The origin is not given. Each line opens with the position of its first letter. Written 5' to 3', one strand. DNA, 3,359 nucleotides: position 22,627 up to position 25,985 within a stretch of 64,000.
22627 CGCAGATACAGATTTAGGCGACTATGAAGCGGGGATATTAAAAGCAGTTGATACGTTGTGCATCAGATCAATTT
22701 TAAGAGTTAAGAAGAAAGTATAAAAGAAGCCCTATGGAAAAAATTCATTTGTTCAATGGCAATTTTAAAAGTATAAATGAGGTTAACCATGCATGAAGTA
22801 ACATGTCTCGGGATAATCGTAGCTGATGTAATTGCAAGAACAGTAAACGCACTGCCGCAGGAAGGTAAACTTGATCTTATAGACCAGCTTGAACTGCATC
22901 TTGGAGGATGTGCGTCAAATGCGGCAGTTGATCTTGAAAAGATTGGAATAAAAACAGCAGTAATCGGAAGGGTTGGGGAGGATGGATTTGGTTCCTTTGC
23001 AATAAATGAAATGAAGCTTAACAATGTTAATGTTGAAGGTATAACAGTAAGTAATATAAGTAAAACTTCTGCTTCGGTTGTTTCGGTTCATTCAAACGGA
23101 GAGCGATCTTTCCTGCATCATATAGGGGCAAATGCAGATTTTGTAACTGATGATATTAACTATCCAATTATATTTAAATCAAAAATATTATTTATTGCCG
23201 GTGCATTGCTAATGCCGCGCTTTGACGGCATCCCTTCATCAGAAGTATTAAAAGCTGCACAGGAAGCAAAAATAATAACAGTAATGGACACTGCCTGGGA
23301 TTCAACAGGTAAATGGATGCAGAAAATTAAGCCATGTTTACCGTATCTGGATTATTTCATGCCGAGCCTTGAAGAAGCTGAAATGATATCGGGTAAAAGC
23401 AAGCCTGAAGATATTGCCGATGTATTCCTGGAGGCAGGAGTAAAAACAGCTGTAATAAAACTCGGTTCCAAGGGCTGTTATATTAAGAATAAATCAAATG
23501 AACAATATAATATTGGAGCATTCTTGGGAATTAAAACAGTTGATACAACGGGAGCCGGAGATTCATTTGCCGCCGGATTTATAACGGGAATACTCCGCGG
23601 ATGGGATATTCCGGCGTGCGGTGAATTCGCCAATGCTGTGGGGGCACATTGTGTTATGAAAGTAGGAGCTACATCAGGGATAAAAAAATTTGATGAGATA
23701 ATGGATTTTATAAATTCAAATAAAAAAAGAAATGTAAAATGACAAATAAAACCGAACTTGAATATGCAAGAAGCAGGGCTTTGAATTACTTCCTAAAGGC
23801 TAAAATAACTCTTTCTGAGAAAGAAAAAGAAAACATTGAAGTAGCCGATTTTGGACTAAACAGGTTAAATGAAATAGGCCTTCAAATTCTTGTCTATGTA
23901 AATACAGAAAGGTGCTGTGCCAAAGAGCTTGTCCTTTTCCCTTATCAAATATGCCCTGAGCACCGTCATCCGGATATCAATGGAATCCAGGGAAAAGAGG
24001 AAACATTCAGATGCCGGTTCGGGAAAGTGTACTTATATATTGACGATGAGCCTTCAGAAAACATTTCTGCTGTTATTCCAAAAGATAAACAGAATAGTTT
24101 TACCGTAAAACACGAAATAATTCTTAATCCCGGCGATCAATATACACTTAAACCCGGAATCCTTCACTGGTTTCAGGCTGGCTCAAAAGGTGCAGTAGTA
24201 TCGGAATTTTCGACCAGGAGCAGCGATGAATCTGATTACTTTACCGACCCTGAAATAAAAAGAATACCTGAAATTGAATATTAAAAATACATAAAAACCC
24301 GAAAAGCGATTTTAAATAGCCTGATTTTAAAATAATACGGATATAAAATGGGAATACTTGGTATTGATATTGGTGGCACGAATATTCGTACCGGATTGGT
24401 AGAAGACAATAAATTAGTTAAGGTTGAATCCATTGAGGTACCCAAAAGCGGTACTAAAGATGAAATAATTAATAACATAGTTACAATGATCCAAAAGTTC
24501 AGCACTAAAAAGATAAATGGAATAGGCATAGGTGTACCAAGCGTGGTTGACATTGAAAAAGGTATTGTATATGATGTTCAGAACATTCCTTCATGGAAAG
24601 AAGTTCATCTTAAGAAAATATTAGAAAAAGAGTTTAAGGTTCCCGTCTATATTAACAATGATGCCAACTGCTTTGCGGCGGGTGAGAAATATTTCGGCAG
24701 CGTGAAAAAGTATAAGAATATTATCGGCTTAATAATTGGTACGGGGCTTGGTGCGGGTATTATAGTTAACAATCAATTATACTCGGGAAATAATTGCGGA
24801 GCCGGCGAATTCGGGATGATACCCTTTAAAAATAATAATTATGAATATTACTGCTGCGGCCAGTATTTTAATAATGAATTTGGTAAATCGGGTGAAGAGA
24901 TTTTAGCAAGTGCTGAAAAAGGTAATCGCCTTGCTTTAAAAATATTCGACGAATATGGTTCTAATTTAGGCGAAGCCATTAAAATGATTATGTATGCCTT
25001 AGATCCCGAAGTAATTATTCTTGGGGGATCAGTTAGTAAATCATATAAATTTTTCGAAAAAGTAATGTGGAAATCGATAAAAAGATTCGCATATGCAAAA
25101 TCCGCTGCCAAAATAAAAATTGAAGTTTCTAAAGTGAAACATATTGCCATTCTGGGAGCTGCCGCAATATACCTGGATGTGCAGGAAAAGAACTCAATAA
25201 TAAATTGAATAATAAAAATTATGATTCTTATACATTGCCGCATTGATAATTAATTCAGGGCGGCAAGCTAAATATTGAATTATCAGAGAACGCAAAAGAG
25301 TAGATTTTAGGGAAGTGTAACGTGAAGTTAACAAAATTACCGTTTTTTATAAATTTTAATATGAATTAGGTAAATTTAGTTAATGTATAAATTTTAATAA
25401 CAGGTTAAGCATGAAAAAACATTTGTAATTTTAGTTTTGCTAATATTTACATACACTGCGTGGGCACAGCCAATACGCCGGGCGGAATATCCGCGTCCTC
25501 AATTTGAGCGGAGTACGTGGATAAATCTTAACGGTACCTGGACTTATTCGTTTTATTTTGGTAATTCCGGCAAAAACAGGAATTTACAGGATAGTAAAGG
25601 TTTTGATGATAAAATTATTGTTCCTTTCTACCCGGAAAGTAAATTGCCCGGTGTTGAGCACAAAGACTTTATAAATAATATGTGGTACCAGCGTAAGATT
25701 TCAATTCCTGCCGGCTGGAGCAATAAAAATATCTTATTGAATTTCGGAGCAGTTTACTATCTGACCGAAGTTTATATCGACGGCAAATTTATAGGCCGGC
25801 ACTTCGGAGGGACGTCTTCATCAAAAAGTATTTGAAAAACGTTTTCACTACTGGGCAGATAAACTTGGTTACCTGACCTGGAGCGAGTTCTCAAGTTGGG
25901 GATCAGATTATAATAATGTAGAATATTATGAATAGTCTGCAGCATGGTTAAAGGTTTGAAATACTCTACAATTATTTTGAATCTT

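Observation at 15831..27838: Periplasmic 3-keto-glycoside route plus mannoside catabolism in one island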

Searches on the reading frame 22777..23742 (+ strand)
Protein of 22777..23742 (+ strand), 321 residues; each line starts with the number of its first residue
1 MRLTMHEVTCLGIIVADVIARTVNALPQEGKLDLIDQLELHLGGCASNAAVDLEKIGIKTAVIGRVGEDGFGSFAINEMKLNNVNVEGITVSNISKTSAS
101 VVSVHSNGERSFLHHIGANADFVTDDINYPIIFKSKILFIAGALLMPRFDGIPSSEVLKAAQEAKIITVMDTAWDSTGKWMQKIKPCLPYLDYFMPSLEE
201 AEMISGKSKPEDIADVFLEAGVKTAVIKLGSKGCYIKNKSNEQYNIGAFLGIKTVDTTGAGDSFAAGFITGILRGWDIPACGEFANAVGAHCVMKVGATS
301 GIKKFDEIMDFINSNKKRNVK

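Call 4: search_protein_families(library=pfam, proteins=[window:22777-23742:+])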
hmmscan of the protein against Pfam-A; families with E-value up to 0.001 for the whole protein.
window:22777-23742:+ (321 aa): 1 family
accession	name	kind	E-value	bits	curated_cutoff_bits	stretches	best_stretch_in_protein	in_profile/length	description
PF00294.29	PfkB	-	4.7e-58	197.3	25.8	1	5-302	1-299/302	pfkB family carbohydrate kinase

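Call 11: search_protein_families(library=ncbifam, proteins=[window:22777-23742:+], max_evalue=0.001)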
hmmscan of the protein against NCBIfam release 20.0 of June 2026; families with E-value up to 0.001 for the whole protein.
window:22777-23742:+ (321 aa): 23 families
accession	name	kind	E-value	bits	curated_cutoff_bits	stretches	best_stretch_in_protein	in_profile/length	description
TIGR04382.1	myo_inos_iolC_N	equivalog_domain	1.1e-47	162.8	300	1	24-312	15-309/309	5-dehydro-2-deoxygluconokinase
TIGR02152.1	D_ribokin_bact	equivalog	6.3e-43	147.2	299.65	1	8-308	1-296/298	ribokinase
NF008353.0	PRK11142.1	equivalog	8.1e-34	117.5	341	1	5-314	2-305/307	ribokinase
NF049991.1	TagKinase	equivalog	1.2e-31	109.7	420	1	53-317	51-320/321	tagatose kinase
NF053626.1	RibKinHalex1628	equivalog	9.2e-31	107.4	330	1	5-312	1-291/293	ATP-dependent ribose-1-phosphate kinase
NF006957.1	PRK09434.1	equivalog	2.7e-27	96.1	450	1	43-278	27-266/302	fructokinase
NF040938.1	KDG_KDGal_kin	equivalog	5.1e-25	88.2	400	1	23-313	11-304/305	bifunctional 2-dehydro-3-deoxygluconokinase/2-dehydro-3-deoxygalactonokinase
NF041134.1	R1P_kin_Thcocales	equivalog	8e-25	87.8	500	1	9-310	4-280/291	ADP-dependent ribose-1-phosphate kinase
NF047869.1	myo_kin_aldol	exception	5e-24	84.6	600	1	6-317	7-336/586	bifunctional 5-dehydro-2-deoxygluconokinase/5-dehydro-2-deoxyphosphogluconate aldolase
NF007321.0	PRK09813.1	equivalog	1.6e-20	73.7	247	1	41-296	22-258/261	fructoselysine 6-kinase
TIGR03168.1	1-PFK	subfamily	1.3e-18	66.9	216.4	1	30-309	22-299/305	hexose kinase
TIGR03828.1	pfkB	equivalog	4.4e-18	65.3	292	1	29-307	21-297/305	1-phosphofructokinase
NF052444.1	DhDoxglucKinKdgK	equivalog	3.2e-16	59.6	400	1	36-298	18-295/303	2-dehydro-3-deoxygluconokinase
NF041332.1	KDG_KDGal_kin_Halo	equivalog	4.2e-15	56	440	1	27-292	17-291/320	bifunctional 2-dehydro-3-deoxygluconokinase/2-dehydro-3-deoxygalactonokinase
TIGR02198.1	rfaE_dom_I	equivalog_domain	1.6e-14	53.8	345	1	156-300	164-304/315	D-glycero-beta-D-manno-heptose-7-phosphate kinase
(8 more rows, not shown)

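Call 63: search_solved_structures(query=window:22777-23742:+, max_evalue=1e-15)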
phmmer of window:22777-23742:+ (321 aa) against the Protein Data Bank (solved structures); distinct sequences matched with E-value up to 1e-15: 25.
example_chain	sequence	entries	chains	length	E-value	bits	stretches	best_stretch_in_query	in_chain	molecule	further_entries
3h49_A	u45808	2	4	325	6.2e-50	173.7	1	5-305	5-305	Ribokinase | Uncharacterized sugar kinase ydjH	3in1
3hj6_A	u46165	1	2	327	8.3e-31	110.9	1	8-309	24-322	Fructokinase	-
3ewm_A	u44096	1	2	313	4.2e-26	95.4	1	27-311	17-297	Uncharacterized sugar kinase PH1459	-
3iq0_A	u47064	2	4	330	2.4e-25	92.9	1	53-314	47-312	putative Ribokinase II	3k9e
3gbu_A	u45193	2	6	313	1.1e-24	90.8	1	27-311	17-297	Uncharacterized sugar kinase PH1459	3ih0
11bl_A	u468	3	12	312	4.2e-23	85.5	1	6-311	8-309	Ribokinase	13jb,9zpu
3ry7_A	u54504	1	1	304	1.9e-22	83.4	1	10-308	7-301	Ribokinase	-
4x8f_A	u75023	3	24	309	2e-22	83.3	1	5-312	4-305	Ribokinase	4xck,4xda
4du5_A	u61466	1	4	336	2.5e-22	83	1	28-303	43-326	PfkB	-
1gqt_A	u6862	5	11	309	2.3e-20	76.6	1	9-313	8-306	RIBOKINASE | PROTEIN (RIBOKINASE)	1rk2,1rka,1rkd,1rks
1vm7_A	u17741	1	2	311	4.6e-20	75.6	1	17-313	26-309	ribokinase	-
5zwy_A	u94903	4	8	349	9.7e-20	74.5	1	17-297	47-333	Ribokinase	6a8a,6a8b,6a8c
3ubo_A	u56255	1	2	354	3.2e-18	69.5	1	42-297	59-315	adenosine kinase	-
6znx_A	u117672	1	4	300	6.4e-18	68.5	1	11-308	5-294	Ribokinase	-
3pl2_A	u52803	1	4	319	9.2e-18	68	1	7-313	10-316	Sugar kinase, ribokinase family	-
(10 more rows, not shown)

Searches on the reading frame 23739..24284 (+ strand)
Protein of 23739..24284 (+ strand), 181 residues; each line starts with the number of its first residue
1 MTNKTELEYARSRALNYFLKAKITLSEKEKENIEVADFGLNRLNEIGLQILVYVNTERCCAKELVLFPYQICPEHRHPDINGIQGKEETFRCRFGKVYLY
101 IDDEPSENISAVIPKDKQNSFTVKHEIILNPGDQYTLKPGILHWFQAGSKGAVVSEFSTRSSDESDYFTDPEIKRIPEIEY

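Call 4: search_protein_families(library=pfam, proteins=[window:23739-24284:+])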
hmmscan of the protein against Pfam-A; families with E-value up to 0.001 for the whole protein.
window:23739-24284:+ (181 aa): 1 family
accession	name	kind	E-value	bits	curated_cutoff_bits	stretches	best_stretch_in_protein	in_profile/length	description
PF07385.18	Lyx_isomer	-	2.1e-08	34.1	20.8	1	34-180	53-209/222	D-lyxose isomerase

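Call 11: search_protein_families(library=ncbifam, proteins=[window:23739-24284:+], max_evalue=0.001)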
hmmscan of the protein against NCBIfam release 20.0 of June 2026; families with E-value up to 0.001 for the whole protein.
window:23739-24284:+ (181 aa): 0 families

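Call 34: search_solved_structures(query=window:23739-24284:+, max_evalue=0.01, show_alignments=2)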
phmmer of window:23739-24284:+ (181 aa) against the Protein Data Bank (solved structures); distinct sequences matched with E-value up to 0.01: 2.
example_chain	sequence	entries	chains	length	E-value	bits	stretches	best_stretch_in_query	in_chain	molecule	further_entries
7nzo_AAA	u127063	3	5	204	1.6e-69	236.2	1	4-179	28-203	D-lyxose/D-mannose family sugar isomerase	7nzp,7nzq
2y0o_A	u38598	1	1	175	1.2e-57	197.5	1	14-173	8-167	PROBABLE D-LYXOSE KETOL-ISOMERASE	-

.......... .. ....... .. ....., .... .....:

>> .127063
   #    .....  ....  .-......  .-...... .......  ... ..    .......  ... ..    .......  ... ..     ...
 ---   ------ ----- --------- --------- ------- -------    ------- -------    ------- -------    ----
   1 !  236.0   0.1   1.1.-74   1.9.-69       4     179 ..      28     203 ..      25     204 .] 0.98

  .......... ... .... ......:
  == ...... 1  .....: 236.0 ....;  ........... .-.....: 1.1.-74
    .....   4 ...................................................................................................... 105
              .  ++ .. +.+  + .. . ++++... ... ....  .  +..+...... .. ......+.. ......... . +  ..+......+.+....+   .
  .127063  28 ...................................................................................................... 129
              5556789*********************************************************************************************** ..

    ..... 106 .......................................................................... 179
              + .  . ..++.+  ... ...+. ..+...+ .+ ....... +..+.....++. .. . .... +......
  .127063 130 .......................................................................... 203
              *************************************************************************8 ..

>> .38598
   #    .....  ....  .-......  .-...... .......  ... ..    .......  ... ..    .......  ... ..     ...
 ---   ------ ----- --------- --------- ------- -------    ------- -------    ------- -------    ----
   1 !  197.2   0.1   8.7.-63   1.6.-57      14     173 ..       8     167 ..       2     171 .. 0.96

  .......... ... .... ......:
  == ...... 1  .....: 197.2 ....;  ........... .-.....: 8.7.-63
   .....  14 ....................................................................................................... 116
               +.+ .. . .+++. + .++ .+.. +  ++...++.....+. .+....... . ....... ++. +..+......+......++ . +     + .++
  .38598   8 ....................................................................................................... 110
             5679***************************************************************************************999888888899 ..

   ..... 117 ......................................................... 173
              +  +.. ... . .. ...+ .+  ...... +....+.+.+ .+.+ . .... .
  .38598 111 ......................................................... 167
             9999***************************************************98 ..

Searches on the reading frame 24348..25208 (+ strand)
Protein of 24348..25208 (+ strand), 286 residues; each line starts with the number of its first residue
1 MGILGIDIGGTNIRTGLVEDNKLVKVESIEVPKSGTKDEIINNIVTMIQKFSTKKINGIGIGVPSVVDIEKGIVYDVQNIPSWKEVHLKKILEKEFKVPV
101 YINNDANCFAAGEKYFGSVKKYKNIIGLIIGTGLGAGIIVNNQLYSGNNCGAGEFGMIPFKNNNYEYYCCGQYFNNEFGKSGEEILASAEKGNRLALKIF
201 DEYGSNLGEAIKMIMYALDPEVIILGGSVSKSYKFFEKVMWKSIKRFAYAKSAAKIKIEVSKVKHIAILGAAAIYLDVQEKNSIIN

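Call 4: search_protein_families(library=pfam, proteins=[window:24348-25208:+])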
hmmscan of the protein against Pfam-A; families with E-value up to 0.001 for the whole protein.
window:24348-25208:+ (286 aa): 4 families
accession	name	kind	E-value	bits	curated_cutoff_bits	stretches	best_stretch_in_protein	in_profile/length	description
PF00480.26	ROK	-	1e-50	173.4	22.9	1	4-276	2-292/294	ROK family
PF03309.20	Pan_kinase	-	0.00016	22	24.7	1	3-101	1-97/205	Type III pantothenate kinase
PF02685.22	Glucokinase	-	0.0004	19.9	22.1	0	7-180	4-181/314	Glucokinase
PF01869.26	BcrAD_BadFG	-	0.00044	20.3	31.5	0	182-245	181-245/271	BadF/BadG/BcrA/BcrD ATPase family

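Call 11: search_protein_families(library=ncbifam, proteins=[window:24348-25208:+], max_evalue=0.001)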
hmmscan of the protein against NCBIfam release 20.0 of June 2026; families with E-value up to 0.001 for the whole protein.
window:24348-25208:+ (286 aa): 15 families
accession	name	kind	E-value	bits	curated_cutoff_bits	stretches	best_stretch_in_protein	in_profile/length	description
TIGR00744.1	ROK_glcA_fam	subfamily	8.7e-43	146.8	260.35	2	4-172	1-173/318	ROK family glucokinase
NF007251.0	PRK09698.1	equivalog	1.6e-39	135.9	253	1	3-272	8-293/304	allose kinase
NF009835.0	PRK13310.1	equivalog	6.1e-34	117.7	380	1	5-161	4-161/303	N-acetylglucosamine kinase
NF007108.0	PRK09557.1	equivalog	4e-30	105.1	443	2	4-160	4-161/303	fructokinase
NF042998.1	bglucokin_BglK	equivalog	7.3e-30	104.2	550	1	1-251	1-265/291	beta-glucoside kinase BglK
NF047937.1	TransRegNagC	equivalog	3e-28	99.2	650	2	36-161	114-244/399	DNA-binding transcriptional regulator NagC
NF049930.1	TransRegMlc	equivalog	3.5e-28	99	530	2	23-170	108-259/405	sugar metabolism global transcriptional regulator Mlc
NF003461.0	PRK05082.1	subfamily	2.1e-24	86.4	283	1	1-273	1-284/291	N-acetylmannosamine kinase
NF045551.1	GK_Pyrobac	equivalog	5.1e-22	78.5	500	1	3-278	2-283/294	ATP-dependent glucokinase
NF009836.0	PRK13311.1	equivalog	2.3e-21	76.2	551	1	4-158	3-158/256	N-acetyl-D-glucosamine kinase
NF047821.1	NactlManKinNanK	equivalog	4.1e-21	75.8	450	1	1-157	1-156/288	N-acetylmannosamine kinase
NF045942.1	PolPhglucPhase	equivalog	1e-18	68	250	1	4-234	3-211/242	polyphosphate--glucose phosphotransferase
NF045550.1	FrctkaseScrK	equivalog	1.7e-15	57.2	400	1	6-238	8-246/293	fructokinase ScrK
NF009848.0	PRK13318.1-6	equivalog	0.0001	21.8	248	1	4-69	3-69/256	type III pantothenate kinase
NF001416.0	PRK00292.1-3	equivalog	0.00019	20.7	383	0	7-64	17-77/339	glucokinase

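Call 64: search_solved_structures(query=window:24348-25208:+, max_evalue=1e-15)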
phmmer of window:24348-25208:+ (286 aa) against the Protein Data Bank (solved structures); distinct sequences matched with E-value up to 1e-15: 23.
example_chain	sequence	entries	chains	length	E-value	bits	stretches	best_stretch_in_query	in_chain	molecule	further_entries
5nck_A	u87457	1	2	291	2.1e-34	122.5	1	1-276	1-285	N-acetylmannosamine kinase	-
2qm1_A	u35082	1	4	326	2.9e-28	102.4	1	3-171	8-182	Glucokinase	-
7p7i_AAA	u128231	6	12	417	6.9e-28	101.1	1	4-157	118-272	Ubiquitin-like protein SMT3,N-acetyl-D-glucosamine kinase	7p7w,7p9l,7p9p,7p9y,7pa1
2yhw_A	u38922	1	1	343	2.5e-27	99.3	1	3-189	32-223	BIFUNCTIONAL UDP-N-ACETYLGLUCOSAMINE 2-EPIMERASE/N-ACETYLMANNOSAMINE KINASE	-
3eo3_A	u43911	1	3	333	8.3e-27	97.6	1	3-183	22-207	Bifunctional UDP-N-acetylglucosamine 2-epimerase/N-acetylmannosamine kinase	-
2yhy_A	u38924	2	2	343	9.5e-27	97.4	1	3-183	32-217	BIFUNCTIONAL UDP-N-ACETYLGLUCOSAMINE 2-EPIMERASE/N-ACETYLMANNOSAMINE KINASE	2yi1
3r8e_A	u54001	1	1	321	9e-25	90.9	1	3-156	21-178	Hypothetical sugar kinase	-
3vgk_A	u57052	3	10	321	2.2e-24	89.6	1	4-165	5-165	Glucokinase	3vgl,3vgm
2gup_A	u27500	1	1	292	2.5e-24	89.5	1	2-250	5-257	ROK family protein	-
2ap1_A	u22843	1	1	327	3.1e-23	85.9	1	4-158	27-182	putative regulator protein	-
3vov_A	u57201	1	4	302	7.2e-23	84.7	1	1-159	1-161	Glucokinase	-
4db3_A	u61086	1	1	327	1.1e-22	84.1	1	4-158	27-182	N-acetyl-D-glucosamine kinase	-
4htl_A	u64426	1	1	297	1.4e-22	83.8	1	2-158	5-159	Beta-glucoside kinase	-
3mcp_A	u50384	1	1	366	7.4e-22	81.3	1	4-244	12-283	Glucokinase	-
5f7r_E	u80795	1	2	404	1e-21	80.9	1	26-240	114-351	Lmo0178 protein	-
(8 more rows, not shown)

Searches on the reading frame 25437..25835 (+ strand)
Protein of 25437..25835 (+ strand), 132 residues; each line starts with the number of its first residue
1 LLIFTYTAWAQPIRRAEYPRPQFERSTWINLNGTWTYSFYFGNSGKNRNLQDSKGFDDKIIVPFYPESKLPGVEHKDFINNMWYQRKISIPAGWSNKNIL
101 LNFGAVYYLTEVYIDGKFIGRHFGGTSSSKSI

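Call 4: search_protein_families(library=pfam, proteins=[window:25437-25835:+])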
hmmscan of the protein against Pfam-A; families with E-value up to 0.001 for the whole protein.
window:25437-25835:+ (132 aa): 1 family
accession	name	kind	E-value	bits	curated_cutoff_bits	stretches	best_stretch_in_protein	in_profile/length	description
PF02837.24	Glyco_hydro_2_N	-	1.2e-08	35.5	28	1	80-129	65-114/169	Glycosyl hydrolases family 2, sugar binding domain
